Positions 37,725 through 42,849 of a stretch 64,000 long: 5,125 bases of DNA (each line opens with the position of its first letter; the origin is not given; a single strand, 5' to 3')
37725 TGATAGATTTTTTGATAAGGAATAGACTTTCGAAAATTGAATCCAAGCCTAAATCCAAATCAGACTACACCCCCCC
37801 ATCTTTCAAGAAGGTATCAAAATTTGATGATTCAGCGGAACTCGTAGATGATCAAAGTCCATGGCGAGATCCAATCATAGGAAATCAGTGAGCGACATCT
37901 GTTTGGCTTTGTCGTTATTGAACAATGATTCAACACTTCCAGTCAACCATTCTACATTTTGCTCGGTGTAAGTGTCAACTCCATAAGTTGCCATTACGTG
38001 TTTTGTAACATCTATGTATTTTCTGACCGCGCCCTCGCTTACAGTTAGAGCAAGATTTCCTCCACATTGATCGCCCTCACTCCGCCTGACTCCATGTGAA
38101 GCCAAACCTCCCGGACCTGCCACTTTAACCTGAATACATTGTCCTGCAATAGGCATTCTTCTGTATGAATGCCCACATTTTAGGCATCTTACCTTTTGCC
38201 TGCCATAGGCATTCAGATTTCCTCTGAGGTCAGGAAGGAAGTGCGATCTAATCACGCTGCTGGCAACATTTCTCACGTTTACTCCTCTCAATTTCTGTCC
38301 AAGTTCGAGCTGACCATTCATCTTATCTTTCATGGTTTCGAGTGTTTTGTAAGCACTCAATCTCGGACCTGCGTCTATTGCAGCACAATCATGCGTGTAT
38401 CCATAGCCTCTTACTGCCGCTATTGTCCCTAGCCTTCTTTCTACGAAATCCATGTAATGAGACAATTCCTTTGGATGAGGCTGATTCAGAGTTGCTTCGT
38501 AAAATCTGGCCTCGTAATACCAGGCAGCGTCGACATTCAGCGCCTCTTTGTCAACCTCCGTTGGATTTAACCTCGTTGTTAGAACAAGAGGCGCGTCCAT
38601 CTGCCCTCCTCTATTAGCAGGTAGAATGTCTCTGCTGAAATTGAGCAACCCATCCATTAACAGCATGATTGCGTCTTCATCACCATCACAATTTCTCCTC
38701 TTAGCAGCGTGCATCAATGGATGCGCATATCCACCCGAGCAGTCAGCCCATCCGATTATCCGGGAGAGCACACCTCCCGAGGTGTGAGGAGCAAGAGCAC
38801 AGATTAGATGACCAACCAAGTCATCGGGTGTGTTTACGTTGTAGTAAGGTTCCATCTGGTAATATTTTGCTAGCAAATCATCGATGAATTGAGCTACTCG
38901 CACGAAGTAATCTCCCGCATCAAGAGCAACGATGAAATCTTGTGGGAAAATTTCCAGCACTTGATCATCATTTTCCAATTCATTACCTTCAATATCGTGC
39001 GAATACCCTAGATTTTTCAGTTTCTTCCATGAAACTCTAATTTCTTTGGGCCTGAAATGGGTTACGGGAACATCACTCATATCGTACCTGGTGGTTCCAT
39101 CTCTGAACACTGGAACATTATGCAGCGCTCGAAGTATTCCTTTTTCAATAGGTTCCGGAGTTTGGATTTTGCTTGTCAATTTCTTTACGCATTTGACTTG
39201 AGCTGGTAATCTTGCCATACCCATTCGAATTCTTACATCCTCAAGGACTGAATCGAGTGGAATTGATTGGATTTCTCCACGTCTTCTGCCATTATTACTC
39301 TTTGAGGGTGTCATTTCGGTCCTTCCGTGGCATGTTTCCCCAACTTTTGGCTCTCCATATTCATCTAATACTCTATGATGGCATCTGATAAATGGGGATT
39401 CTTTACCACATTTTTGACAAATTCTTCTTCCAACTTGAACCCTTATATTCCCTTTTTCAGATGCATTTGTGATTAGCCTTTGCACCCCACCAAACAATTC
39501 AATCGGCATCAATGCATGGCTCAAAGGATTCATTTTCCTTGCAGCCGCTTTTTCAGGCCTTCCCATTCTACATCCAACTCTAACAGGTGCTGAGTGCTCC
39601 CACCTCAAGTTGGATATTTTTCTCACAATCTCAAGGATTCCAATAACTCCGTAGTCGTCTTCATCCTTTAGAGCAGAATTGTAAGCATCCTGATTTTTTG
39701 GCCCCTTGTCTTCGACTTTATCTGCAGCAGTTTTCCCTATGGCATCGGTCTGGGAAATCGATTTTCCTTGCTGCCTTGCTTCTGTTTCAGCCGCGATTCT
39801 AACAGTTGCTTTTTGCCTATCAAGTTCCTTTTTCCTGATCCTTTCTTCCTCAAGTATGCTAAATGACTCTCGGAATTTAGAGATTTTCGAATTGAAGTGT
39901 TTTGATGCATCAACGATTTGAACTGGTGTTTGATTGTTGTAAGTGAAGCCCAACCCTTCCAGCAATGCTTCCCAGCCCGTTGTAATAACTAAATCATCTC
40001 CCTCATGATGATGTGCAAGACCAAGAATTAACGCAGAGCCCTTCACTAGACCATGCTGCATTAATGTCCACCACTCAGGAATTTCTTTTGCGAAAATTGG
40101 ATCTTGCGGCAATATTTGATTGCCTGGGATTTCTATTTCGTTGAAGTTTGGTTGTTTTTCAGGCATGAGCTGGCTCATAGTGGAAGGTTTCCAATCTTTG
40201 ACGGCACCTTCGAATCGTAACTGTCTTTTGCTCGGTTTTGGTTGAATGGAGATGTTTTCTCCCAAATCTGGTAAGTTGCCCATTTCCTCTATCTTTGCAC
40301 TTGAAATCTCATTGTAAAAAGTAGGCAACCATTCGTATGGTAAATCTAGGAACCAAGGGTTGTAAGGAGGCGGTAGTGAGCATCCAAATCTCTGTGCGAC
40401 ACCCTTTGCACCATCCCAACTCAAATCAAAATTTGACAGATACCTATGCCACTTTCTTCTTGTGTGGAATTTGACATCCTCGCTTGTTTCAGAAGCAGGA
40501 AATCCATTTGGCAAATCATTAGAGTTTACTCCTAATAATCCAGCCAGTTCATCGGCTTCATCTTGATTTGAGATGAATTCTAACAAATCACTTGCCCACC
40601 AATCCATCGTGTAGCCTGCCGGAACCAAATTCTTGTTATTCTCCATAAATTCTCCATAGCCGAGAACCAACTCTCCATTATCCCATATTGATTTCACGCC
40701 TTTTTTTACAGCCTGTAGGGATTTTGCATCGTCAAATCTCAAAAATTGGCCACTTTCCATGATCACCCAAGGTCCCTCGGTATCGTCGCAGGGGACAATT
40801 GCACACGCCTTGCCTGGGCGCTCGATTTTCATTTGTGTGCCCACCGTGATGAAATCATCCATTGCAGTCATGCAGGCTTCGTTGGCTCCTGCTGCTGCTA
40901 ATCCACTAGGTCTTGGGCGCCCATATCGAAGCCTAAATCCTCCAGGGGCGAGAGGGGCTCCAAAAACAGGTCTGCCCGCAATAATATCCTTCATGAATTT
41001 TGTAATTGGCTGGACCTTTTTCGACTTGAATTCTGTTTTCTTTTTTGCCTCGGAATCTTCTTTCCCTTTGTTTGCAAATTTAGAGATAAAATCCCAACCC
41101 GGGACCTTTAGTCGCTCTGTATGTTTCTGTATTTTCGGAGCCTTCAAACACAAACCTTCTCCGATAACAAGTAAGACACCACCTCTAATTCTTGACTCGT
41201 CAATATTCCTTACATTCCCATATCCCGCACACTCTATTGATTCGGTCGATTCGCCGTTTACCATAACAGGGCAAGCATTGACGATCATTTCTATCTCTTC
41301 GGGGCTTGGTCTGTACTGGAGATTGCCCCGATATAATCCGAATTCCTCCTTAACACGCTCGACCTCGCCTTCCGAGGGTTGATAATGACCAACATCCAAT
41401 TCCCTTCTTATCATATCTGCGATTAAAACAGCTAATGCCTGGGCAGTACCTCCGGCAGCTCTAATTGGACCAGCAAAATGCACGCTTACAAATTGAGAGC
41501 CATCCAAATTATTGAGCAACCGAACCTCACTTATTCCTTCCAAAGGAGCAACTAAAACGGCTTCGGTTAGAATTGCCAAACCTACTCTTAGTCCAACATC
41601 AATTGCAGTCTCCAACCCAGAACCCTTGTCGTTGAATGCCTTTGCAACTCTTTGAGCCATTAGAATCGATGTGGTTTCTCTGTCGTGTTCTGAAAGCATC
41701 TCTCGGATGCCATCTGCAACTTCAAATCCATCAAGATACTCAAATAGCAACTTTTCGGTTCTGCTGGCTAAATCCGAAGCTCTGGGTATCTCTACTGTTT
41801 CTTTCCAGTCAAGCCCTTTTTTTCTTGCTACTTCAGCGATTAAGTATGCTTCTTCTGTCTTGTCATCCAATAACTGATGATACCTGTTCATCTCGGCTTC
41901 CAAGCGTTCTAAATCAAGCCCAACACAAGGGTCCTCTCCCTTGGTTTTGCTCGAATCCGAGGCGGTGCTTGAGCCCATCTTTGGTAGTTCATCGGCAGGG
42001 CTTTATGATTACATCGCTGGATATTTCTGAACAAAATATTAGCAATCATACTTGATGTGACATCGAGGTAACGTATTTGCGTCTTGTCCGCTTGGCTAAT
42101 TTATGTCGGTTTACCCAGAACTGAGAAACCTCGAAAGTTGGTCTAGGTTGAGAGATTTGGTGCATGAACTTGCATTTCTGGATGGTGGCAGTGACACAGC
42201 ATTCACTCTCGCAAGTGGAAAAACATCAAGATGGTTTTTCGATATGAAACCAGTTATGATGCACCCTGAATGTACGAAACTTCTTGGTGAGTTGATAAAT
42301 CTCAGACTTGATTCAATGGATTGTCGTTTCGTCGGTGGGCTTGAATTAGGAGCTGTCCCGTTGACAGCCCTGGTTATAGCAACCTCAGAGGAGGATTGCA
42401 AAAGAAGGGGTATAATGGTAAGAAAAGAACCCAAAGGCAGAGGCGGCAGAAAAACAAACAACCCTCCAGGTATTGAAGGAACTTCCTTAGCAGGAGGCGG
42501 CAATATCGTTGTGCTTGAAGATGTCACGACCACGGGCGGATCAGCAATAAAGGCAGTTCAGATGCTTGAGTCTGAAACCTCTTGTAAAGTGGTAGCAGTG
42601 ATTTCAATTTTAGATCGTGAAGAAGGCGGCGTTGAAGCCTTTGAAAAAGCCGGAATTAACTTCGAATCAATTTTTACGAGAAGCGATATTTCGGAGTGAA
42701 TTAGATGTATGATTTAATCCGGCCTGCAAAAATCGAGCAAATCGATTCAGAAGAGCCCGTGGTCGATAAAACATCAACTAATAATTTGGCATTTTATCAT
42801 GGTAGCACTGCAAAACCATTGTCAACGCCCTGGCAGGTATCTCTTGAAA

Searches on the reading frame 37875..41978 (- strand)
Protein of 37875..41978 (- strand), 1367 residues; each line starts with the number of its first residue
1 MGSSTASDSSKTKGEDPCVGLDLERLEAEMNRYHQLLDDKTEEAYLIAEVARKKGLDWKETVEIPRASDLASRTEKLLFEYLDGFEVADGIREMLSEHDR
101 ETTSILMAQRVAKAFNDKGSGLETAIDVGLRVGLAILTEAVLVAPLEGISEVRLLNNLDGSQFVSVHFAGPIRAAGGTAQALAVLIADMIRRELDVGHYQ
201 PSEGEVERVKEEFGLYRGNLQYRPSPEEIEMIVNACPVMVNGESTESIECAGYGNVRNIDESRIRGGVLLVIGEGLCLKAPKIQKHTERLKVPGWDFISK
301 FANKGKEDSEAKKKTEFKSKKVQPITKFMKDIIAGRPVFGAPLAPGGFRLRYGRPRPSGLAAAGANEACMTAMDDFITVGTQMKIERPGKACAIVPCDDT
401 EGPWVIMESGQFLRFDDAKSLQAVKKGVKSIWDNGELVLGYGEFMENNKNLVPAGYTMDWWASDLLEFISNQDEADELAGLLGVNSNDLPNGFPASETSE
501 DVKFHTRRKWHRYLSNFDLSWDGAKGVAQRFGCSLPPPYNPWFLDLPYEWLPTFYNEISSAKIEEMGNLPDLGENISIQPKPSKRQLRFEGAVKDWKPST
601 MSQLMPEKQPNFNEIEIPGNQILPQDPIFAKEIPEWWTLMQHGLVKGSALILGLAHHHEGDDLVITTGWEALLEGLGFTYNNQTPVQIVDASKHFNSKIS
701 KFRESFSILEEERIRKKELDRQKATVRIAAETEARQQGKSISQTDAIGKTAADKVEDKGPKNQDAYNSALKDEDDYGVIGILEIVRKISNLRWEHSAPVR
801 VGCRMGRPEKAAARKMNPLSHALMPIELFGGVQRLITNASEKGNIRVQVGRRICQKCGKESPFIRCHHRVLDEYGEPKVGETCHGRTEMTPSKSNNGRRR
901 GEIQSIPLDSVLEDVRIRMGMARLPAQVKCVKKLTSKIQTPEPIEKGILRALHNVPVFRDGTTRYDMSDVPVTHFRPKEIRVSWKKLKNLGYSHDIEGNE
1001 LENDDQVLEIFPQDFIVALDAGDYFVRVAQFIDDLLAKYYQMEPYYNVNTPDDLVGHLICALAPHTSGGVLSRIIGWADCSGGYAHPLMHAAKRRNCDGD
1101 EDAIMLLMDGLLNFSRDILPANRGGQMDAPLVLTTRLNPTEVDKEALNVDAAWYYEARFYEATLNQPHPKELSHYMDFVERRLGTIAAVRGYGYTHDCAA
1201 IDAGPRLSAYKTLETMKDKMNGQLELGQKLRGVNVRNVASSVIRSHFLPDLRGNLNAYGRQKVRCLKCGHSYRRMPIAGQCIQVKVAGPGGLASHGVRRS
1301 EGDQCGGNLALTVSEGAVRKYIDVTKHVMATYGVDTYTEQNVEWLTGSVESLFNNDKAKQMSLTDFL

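Call 73: search_protein_families(library=pfam, proteins=[window:37875-41978:-], max_evalue=0.0001)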
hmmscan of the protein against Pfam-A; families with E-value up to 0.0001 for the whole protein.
window:37875-41978:- (1367 aa): 3 families
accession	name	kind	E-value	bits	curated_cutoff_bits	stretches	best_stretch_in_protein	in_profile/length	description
PF24846.1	PolC_DP2_cat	-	3.3e-133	443.7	24.3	1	926-1219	6-299/299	DNA polymerase II large subunit DP2, catalytic domain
PF24844.1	PolC_DP2_central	-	1.5e-90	304.3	24.3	2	318-476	4-164/372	DNA polymerase II large subunit DP2, central domain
PF03833.19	PolC_DP2_N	-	1.5e-90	303.5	24.3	1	32-303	1-270/271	DNA polymerase II large subunit DP2, N-terminal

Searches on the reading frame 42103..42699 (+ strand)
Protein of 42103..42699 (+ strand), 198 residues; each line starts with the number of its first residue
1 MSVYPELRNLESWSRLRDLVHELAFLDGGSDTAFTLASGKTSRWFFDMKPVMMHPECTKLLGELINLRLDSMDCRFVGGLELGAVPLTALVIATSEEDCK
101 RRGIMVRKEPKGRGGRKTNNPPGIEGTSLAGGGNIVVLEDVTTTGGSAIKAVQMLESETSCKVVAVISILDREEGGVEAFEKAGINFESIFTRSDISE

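Call 73: search_protein_families(library=pfam, proteins=[window:42103-42699:+], max_evalue=0.0001)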
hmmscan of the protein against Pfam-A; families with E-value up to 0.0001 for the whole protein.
window:42103-42699:+ (198 aa): 1 family
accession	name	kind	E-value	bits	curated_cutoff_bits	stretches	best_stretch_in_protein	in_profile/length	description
PF00156.33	Pribosyltran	-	5.9e-05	22.9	26.3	1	79-175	35-129/158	Phosphoribosyl transferase domain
